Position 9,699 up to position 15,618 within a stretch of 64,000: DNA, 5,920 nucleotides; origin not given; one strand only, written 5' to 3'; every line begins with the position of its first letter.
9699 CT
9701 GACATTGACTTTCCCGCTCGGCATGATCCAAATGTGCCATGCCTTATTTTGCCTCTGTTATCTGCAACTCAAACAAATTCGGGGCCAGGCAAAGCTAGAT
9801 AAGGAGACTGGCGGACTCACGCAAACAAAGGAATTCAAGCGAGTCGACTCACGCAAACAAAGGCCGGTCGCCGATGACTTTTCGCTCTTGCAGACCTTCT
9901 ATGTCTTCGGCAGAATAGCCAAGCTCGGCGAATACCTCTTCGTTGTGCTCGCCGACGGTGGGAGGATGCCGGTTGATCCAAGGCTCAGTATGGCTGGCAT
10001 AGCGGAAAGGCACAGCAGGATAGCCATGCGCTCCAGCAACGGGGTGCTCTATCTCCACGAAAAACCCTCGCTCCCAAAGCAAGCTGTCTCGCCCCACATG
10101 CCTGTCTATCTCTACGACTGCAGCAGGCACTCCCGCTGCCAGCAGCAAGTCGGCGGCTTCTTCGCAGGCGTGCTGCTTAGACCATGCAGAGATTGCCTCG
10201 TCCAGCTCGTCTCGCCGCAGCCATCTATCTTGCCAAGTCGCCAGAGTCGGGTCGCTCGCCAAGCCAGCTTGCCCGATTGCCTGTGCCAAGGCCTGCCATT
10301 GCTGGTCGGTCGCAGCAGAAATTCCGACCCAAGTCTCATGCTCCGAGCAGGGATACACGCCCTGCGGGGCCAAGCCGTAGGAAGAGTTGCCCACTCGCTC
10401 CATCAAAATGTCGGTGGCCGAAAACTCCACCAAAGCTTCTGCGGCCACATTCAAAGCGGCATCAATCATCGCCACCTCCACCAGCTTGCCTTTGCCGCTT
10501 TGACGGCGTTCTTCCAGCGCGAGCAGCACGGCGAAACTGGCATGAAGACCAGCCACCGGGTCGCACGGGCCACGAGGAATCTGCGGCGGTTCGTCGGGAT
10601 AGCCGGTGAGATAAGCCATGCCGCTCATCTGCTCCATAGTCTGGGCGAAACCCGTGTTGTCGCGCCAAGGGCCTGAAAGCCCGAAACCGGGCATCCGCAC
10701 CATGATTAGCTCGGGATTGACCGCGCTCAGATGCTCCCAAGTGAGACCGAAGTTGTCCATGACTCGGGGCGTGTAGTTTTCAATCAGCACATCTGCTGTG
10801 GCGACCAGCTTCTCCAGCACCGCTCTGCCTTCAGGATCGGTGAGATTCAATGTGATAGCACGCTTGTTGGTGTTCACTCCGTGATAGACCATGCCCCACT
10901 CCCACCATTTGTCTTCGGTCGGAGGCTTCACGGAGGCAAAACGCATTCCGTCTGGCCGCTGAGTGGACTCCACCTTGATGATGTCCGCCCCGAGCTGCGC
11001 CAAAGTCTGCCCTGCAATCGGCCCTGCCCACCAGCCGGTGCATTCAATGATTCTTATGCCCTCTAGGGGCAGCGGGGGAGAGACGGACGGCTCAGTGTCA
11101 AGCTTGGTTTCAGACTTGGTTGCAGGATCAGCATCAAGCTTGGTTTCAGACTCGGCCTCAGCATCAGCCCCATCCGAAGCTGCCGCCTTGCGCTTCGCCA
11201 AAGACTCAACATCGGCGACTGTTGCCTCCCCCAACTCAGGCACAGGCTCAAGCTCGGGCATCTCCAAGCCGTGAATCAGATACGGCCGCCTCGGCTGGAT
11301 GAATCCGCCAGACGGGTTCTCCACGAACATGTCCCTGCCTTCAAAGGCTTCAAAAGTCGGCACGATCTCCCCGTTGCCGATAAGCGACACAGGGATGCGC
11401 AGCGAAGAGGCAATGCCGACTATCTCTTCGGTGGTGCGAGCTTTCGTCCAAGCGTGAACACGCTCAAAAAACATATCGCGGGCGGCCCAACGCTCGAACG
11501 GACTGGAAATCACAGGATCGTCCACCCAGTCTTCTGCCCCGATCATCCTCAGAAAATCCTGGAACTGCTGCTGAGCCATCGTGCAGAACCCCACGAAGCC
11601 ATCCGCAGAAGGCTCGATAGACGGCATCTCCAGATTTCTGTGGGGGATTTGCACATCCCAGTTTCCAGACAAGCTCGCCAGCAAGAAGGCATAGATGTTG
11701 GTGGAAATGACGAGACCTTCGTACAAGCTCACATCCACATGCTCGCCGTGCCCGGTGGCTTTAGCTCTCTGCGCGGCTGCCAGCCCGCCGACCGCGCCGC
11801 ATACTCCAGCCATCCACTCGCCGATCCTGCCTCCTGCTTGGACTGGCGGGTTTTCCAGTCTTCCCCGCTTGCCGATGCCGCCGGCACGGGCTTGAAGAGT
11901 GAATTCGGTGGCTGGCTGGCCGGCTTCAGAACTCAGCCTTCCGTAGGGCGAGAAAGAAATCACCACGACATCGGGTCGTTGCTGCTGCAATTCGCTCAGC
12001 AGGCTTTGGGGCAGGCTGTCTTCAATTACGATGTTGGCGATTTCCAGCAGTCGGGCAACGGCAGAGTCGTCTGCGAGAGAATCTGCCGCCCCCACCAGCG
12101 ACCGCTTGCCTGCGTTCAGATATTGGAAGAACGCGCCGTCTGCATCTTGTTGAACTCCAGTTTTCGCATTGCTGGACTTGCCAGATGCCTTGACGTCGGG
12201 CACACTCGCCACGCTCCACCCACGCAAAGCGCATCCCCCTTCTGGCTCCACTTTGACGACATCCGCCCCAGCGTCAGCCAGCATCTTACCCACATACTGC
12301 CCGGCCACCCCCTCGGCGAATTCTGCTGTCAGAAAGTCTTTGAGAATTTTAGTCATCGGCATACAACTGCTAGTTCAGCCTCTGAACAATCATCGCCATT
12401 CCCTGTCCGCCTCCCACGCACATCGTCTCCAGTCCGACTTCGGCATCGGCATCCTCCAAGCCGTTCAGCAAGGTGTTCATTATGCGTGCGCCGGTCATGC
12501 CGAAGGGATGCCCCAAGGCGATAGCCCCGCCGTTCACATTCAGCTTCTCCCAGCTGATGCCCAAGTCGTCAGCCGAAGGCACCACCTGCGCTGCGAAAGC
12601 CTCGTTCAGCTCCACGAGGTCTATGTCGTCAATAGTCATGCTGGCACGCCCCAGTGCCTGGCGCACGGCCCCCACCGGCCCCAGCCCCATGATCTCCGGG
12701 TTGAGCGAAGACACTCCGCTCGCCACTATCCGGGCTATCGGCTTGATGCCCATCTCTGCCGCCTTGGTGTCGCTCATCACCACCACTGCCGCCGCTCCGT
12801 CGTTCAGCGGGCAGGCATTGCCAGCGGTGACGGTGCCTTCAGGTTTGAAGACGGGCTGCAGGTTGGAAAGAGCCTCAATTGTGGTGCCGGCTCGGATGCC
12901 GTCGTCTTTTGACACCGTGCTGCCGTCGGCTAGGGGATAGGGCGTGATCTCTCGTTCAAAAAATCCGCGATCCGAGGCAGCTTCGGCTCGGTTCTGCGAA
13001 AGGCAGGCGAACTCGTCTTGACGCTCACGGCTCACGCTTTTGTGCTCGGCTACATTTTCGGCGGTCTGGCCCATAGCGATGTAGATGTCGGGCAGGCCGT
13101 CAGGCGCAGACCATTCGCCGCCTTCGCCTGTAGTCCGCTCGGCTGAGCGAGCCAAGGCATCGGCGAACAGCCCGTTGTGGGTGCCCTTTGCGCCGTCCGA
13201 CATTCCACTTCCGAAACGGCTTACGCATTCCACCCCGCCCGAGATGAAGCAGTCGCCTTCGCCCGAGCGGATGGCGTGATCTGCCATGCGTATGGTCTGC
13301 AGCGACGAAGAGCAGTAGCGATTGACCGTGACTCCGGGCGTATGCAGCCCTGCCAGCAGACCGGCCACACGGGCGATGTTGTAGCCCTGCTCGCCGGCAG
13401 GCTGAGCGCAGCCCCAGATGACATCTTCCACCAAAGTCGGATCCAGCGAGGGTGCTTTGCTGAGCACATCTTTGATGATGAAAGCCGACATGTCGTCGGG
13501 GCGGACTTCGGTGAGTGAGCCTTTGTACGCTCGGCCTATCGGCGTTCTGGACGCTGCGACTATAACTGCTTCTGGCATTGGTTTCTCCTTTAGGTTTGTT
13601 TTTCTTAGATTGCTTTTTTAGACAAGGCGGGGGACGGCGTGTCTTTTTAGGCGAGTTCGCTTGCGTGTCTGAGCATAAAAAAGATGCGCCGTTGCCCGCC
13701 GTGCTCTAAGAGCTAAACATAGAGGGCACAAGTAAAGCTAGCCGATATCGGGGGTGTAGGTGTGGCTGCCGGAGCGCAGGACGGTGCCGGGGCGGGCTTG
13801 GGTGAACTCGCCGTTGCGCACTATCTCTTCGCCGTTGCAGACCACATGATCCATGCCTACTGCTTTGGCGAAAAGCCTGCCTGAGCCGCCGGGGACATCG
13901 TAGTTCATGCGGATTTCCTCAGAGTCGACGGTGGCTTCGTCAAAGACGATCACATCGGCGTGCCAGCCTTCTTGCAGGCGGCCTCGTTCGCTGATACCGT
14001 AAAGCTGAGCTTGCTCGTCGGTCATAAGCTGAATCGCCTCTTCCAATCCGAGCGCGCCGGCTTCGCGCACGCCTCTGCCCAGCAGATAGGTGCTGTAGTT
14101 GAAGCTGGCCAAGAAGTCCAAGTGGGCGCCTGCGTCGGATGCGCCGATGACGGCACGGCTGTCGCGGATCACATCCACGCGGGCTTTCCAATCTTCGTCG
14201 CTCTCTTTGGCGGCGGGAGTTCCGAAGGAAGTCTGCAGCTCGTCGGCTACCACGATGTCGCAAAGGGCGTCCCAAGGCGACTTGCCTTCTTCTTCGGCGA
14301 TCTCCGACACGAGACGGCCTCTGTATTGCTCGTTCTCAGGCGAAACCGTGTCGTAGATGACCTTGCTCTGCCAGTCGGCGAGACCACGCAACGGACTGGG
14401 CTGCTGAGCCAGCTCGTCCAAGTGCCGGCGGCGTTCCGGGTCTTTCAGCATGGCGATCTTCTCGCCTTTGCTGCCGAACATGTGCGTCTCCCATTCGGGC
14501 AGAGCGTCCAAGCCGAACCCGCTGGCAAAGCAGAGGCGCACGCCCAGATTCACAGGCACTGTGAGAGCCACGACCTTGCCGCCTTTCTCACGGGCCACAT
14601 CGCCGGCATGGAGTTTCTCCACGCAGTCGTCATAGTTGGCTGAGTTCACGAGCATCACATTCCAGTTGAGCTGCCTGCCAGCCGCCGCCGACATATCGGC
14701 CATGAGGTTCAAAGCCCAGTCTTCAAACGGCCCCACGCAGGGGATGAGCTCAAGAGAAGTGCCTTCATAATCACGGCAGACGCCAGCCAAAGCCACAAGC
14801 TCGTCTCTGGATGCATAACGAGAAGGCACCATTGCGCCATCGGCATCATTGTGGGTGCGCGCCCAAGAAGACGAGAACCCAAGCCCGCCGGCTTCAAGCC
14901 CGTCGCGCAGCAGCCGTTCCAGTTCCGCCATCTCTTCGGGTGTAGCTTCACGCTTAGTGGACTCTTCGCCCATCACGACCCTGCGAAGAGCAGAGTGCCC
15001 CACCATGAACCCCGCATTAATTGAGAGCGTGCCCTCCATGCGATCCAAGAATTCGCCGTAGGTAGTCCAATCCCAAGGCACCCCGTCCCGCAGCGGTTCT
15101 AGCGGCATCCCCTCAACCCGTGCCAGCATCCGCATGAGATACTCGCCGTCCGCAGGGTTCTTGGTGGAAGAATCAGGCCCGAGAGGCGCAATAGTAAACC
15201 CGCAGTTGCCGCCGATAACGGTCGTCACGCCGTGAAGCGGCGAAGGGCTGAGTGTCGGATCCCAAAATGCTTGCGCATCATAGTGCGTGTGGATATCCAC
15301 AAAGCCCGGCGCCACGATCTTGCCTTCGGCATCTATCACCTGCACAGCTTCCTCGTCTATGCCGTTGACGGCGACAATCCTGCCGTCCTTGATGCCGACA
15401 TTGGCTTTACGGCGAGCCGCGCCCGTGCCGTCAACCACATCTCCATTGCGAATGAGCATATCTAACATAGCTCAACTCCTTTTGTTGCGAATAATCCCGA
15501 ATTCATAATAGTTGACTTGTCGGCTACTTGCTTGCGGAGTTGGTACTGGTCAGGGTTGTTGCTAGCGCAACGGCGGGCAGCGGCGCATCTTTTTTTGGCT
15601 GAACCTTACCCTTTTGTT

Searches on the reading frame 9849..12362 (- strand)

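Call 17: search_protein_families(library=ncbifam, max_evalue=0.00001, proteins=[window:9849-12362:-])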
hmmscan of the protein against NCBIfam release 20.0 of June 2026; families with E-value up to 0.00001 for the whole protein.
window:9849-12362:- (837 aa): 7 families
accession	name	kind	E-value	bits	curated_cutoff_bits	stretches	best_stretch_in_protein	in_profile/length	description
NF003809.0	PRK05398.1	subfamily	5.8e-89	298.5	442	2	432-830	4-416/416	formyl-CoA transferase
NF052585.1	SucGlutTfsCaiB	equivalog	1.1e-84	284.4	750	2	430-815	5-389/394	succinate--glutarate CoA-transferase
NF041294.1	Scnl_mescCoAtase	equivalog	1.3e-83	281.2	700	2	433-811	4-380/381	succinyl-CoA:mesaconate CoA-transferase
TIGR03253.1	oxalate_frc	equivalog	7.8e-82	275.2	504.2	2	432-830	3-416/416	formyl-CoA transferase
NF008511.0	PRK11430.1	equivalog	1.1e-63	215.6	522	2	432-749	9-319/381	CoA:oxalate CoA-transferase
NF002914.1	PRK03525.1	equivalog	9.3e-45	153.2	413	2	432-828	9-395/400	L-carnitine CoA-transferase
TIGR04253.1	mesacon_CoA_iso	equivalog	2.4e-25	89.4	725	1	433-830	3-400/403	2-methylfumaryl-CoA isomerase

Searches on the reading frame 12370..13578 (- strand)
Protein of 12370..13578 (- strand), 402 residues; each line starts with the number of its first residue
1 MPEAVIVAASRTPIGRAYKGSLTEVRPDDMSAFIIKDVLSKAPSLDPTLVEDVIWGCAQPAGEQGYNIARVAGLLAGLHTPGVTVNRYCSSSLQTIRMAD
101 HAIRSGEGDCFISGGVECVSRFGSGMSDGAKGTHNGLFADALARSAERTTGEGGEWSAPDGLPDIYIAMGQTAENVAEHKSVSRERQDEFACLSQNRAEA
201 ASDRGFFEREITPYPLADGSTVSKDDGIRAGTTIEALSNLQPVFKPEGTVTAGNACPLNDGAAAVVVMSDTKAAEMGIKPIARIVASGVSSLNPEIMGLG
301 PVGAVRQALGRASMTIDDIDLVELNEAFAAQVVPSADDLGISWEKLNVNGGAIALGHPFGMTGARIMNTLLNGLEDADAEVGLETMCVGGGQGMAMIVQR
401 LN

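Call 76: search_protein_families(library=pfam, max_evalue=0.001, proteins=[window:12370-13578:-])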
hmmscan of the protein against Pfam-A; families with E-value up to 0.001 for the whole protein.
window:12370-13578:- (402 aa): 4 families
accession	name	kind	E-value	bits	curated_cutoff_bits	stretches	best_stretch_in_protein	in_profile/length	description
PF00108.29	Thiolase_N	-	4.3e-70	236.5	26.4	1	5-270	2-259/260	Thiolase, N-terminal domain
PF02803.24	Thiolase_C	-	3.8e-45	152.9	27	1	279-400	2-123/123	Thiolase, C-terminal domain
PF00109.32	ketoacyl-synt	-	4.8e-06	26.8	20.8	1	74-119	159-205/252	Beta-ketoacyl synthase, N-terminal domain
PF22691.2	Thiolase_C_1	-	0.00073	19.7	28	0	303-341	22-60/144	Thiolase C-terminal domain-like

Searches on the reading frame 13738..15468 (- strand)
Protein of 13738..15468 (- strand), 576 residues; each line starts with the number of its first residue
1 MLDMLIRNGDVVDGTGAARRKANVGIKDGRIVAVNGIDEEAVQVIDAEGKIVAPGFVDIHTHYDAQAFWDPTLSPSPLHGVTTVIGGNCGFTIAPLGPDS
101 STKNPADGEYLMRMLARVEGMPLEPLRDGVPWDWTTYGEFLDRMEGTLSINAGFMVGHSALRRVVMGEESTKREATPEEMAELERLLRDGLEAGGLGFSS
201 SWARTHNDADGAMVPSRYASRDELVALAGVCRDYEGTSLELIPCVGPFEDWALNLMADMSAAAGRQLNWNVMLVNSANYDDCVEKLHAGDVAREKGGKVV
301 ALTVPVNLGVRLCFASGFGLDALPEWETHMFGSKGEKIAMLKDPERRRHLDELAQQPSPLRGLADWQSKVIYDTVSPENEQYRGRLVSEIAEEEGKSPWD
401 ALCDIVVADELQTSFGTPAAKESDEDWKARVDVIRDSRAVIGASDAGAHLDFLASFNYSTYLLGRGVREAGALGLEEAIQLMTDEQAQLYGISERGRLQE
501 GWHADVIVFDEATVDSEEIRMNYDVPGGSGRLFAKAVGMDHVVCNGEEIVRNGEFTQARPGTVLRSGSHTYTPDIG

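Call 17: search_protein_families(library=ncbifam, max_evalue=0.00001, proteins=[window:13738-15468:-])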
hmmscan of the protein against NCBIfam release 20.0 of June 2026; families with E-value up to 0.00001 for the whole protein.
window:13738-15468:- (576 aa): 58 families (the best 25 are shown)
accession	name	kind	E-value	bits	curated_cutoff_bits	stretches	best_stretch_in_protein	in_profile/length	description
NF006560.0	PRK09061.1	subfamily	7.1e-32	110.4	340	2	2-67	26-91/517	amidohydrolase family protein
NF004839.0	PRK06189.1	equivalog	5.2e-19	68.2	631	1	1-65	2-65/451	allantoinase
NF006689.0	PRK09237.1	equivalog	5.8e-19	67.9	371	1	2-85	3-90/383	amidohydrolase/deacetylase family metallohydrolase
TIGR03178.1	allantoinase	equivalog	6.7e-17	61.4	357.85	2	3-63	1-60/441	allantoinase AllB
NF006839.0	PRK09357.1-4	equivalog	1.1e-16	60.5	576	1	4-64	2-63/422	dihydroorotase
TIGR02033.1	D-hydantoinase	equivalog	3e-16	59.4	393.25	1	4-66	1-63/454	dihydropyrimidinase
TIGR03121.1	one_C_dehyd_A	equivalog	5.5e-16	57.9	392.75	1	4-62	2-61/556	formylmethanofuran dehydrogenase subunit A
NF009941.0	PRK13404.1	subfamily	9.8e-16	57.4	647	1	3-66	5-66/478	dihydropyrimidinase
NF006559.0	PRK09060.1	equivalog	7.9e-15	54.1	482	1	2-63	5-65/444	dihydroorotase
NF009060.0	PRK12394.1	equivalog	1.7e-13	50.1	442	1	2-87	3-92/381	metallo-dependent hydrolase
TIGR02318.1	phosphono_phnM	equivalog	3.9e-13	49.1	390.55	0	23-63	17-57/376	phosphonate metabolism protein PhnM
NF006844.0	PRK09357.2-5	equivalog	5.3e-13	48.7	701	1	1-63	1-64/422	dihydroorotase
NF006837.0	PRK09357.1-2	equivalog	9.2e-13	47.5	575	1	3-63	2-63/428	dihydroorotase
NF006845.0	PRK09357.2-6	equivalog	1.1e-12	47.4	728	1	4-65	3-66/428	dihydroorotase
NF006688.0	PRK09236.1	equivalog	1.3e-12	47.3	535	1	469-564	344-440/444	dihydroorotase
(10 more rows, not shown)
